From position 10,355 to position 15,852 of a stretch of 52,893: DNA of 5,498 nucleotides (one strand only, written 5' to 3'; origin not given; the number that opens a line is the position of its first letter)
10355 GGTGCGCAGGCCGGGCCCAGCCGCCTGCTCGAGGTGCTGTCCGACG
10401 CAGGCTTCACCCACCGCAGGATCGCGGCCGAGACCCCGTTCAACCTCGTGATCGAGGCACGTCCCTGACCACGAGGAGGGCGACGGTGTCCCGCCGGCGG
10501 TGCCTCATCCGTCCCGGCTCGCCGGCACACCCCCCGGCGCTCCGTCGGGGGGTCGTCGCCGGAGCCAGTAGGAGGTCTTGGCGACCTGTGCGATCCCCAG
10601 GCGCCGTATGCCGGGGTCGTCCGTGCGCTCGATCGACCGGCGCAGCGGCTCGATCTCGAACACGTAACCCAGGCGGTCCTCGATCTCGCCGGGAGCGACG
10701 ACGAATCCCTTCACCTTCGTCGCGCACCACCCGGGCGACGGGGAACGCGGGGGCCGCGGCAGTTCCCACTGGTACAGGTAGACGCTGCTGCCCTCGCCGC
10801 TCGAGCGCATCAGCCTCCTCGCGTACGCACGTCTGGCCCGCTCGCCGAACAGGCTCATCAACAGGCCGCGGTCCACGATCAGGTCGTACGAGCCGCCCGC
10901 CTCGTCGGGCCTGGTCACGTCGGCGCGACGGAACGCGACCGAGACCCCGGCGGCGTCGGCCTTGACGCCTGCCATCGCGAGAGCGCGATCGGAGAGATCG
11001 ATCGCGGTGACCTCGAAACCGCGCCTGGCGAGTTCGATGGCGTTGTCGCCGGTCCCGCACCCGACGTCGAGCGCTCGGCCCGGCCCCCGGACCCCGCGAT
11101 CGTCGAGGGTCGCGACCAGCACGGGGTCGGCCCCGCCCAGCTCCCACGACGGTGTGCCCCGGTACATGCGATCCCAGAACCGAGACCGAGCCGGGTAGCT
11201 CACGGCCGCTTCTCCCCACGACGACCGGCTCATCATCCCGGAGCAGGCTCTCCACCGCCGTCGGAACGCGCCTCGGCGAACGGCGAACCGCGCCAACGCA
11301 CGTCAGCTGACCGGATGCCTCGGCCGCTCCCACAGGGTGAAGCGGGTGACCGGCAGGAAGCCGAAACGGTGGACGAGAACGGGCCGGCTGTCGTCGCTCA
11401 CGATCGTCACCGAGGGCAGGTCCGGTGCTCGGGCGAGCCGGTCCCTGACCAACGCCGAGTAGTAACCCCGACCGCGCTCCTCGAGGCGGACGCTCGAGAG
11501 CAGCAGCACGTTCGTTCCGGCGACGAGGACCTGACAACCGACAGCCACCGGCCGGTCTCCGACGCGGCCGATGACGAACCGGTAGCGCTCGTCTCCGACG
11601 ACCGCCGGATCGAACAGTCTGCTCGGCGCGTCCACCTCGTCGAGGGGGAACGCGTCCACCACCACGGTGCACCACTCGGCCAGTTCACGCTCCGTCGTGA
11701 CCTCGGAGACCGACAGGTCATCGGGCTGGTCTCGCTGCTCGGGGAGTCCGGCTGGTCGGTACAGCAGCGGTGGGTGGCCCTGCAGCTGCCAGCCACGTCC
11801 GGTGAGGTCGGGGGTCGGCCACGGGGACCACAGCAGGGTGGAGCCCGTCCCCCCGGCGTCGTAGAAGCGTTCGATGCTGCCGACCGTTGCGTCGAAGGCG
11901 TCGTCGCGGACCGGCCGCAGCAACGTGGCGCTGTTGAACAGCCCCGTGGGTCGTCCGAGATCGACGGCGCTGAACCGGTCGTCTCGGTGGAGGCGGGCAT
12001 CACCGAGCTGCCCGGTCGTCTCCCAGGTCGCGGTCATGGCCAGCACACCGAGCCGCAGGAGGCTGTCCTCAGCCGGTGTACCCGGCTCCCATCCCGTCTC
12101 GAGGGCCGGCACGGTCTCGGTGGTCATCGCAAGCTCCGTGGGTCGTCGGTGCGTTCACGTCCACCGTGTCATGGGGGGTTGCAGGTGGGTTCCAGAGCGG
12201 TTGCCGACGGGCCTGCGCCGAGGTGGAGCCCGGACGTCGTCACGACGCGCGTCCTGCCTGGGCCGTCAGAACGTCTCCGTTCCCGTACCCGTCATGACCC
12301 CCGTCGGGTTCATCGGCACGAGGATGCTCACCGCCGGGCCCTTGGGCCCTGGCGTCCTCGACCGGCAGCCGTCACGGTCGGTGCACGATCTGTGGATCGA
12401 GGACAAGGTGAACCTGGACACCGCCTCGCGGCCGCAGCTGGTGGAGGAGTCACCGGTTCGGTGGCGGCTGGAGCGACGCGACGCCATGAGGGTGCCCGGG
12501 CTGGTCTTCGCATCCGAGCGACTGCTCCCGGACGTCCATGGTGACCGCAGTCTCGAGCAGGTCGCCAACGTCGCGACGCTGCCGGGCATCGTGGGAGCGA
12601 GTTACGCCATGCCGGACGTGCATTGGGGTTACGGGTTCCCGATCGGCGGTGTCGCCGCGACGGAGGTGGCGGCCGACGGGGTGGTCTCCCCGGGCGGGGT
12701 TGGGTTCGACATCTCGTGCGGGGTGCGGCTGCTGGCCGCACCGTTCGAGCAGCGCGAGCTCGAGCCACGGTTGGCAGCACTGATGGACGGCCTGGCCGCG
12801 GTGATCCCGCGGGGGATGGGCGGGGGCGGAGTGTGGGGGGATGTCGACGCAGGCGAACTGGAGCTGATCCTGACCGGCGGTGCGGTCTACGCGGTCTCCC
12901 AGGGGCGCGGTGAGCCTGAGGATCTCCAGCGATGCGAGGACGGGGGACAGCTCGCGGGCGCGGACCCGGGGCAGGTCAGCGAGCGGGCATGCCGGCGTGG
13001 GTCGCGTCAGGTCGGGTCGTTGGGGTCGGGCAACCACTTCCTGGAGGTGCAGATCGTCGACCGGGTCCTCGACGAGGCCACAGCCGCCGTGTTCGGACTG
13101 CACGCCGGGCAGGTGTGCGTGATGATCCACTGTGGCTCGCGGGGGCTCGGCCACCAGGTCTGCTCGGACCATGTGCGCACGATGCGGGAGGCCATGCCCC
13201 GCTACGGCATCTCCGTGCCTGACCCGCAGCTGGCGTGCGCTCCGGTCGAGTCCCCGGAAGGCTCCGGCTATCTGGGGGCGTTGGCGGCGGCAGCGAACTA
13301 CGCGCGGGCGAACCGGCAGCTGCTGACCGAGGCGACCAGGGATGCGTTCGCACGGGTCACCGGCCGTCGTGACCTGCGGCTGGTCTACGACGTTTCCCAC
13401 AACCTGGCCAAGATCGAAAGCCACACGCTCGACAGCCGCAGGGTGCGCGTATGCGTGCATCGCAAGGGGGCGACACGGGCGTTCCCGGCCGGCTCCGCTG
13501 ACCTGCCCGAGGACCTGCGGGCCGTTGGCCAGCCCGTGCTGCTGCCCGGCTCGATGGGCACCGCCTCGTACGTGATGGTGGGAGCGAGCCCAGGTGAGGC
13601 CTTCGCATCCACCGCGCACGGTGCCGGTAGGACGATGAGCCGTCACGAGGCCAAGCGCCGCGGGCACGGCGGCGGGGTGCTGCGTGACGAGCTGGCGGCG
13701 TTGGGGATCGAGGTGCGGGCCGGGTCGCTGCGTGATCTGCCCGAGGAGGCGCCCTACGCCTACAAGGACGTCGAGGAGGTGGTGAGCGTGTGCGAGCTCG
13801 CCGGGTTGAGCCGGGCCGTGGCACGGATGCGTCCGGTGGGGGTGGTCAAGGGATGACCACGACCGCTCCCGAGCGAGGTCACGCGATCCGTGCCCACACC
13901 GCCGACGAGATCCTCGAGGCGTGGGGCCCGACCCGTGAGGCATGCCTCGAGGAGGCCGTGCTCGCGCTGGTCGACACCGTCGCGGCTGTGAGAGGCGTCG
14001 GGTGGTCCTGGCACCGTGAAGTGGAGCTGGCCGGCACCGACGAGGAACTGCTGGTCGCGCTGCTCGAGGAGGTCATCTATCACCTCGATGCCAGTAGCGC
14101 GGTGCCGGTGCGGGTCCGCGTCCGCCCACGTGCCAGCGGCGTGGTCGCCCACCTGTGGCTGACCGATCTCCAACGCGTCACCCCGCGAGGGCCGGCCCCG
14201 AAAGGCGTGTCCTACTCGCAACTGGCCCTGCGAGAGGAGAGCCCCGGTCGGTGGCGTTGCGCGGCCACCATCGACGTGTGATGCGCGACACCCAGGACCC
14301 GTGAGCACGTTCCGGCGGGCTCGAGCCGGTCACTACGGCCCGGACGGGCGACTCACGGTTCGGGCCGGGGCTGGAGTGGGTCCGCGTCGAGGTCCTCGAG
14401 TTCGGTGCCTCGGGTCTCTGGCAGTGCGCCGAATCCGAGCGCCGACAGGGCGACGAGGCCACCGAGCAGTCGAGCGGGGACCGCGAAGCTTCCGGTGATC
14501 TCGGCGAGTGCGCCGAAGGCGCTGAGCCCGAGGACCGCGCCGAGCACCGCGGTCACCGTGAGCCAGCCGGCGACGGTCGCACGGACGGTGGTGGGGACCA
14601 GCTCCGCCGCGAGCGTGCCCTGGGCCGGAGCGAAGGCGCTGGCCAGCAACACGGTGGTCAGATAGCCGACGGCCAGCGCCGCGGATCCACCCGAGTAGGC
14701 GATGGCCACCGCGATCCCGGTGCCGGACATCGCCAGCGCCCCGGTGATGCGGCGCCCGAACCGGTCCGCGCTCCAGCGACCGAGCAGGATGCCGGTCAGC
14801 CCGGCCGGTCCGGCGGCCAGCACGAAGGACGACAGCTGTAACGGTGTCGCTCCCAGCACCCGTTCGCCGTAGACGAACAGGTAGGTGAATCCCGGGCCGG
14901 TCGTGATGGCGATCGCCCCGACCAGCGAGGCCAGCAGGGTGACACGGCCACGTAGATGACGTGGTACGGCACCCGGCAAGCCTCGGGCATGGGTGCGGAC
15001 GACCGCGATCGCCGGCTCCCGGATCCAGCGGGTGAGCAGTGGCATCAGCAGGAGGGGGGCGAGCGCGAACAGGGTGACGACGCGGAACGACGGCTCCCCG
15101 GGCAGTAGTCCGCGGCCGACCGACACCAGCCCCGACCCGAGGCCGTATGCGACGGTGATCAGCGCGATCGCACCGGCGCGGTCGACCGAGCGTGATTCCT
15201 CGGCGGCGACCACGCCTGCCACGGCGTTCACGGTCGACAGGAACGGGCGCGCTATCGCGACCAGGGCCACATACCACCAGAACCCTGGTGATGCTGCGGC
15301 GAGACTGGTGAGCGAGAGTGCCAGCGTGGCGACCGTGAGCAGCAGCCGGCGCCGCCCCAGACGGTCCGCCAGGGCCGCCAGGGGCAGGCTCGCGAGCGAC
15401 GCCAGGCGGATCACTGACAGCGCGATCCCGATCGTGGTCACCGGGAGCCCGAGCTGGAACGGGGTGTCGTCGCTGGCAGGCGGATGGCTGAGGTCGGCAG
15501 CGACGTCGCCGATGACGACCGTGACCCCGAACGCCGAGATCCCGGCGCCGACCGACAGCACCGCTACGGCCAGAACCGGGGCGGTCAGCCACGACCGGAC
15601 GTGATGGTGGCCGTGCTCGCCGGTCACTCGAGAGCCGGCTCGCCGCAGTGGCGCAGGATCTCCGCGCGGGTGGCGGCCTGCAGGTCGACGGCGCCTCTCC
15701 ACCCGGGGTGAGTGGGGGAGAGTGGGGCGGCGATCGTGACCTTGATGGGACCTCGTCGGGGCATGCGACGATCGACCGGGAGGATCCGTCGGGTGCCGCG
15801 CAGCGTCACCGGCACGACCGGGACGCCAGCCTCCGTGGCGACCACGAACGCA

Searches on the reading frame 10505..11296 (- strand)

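Call 44: search_protein_families(library=pfam, proteins=[window:10505-11296:-], max_evalue=0.00001)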
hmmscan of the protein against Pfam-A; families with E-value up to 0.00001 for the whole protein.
window:10505-11296:- (263 aa): 8 families
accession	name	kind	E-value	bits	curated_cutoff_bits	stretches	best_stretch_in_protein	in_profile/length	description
PF13649.12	Methyltransf_25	-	1e-16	61.8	27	1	76-164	2-91/97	Methyltransferase domain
PF08241.18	Methyltransf_11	-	6.3e-12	46.4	21.2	1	76-158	1-80/95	Methyltransferase domain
PF13847.12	Methyltransf_31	-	1.1e-10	41.9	27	1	74-149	6-87/145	Methyltransferase domain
PF08242.18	Methyltransf_12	-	6.3e-10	40.1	30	1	76-161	1-87/98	Methyltransferase domain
PF13489.12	Methyltransf_23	-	2e-09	37.8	27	1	72-146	23-91/164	Methyltransferase domain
PF05724.17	TPMT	-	5.6e-08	33.2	26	1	39-174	4-153/218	Thiopurine S-methyltransferase (TPMT)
PF03848.20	TehB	-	5.7e-07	29.6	20.4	1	70-151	29-110/193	Tellurite resistance protein TehB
PF05175.20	MTS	-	2.1e-06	28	23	1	59-141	22-103/170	Methyltransferase small domain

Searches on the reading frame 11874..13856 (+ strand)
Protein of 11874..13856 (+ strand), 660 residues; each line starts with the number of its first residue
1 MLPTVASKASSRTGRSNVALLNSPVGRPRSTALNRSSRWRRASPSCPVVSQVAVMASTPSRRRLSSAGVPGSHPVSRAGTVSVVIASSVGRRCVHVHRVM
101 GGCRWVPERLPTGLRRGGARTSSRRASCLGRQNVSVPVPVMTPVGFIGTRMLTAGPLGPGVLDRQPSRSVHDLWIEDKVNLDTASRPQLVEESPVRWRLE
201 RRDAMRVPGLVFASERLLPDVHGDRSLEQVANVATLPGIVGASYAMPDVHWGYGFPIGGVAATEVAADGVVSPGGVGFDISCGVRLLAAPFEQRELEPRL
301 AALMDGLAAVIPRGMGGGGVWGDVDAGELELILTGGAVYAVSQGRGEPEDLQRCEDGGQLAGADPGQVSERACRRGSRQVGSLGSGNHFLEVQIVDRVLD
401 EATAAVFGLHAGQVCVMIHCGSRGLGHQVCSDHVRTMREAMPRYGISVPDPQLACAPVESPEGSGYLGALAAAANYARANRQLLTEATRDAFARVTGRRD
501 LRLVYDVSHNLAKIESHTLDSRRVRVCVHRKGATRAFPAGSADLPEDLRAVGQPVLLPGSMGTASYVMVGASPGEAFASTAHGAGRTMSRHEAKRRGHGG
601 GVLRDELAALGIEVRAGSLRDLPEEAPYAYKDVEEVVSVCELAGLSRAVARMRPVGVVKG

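Call 44: search_protein_families(library=pfam, proteins=[window:11874-13856:+], max_evalue=0.00001)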
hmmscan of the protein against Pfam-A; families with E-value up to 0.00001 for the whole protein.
window:11874-13856:+ (660 aa): 1 family
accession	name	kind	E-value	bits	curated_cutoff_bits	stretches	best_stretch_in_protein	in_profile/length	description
PF01139.22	RtcB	-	1.4e-160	535.6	27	1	229-660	1-426/426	tRNA-splicing ligase RtcB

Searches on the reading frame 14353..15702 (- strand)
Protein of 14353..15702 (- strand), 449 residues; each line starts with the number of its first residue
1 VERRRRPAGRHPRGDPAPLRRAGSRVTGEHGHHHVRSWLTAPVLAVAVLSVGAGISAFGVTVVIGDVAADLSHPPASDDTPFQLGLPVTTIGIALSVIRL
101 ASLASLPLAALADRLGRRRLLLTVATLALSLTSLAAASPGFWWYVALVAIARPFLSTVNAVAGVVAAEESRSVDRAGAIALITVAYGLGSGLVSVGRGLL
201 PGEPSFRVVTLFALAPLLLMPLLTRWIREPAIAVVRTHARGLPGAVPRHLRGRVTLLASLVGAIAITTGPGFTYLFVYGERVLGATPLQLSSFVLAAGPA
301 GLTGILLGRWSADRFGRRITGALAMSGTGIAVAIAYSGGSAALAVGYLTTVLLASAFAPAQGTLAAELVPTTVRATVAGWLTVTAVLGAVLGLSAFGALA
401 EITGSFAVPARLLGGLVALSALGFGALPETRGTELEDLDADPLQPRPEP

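Call 6: search_protein_families(library=pfam, proteins=[window:14353-15702:-], max_evalue=0.001)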
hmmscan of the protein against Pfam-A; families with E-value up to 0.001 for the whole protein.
window:14353-15702:- (449 aa): 2 families
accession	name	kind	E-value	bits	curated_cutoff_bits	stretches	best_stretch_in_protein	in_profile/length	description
PF07690.21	MFS_1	-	1.2e-25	90.6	33.4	2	45-311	2-262/347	Major Facilitator Superfamily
PF00083.30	Sugar_tr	-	1.4e-09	37.8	22.3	1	266-440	264-450/452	Sugar (and other) transporter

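Call 7: search_protein_families(library=ncbifam, proteins=[window:14353-15702:-], max_evalue=0.001)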
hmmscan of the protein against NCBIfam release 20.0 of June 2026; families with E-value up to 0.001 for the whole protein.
window:14353-15702:- (449 aa): 3 families
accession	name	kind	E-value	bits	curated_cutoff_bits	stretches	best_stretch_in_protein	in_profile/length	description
TIGR00898.1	2A0119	subfamily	2.1e-10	40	550.75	2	105-229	143-264/506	cation transport protein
TIGR00895.1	2A0115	subfamily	1.5e-07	30.7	418.55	1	105-235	69-200/398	aromatic acid/H+ symport family MFS transporter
TIGR01299.1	synapt_SV2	subfamily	2.2e-06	25.9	637.3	1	302-433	609-739/742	synaptic vesicle protein SV2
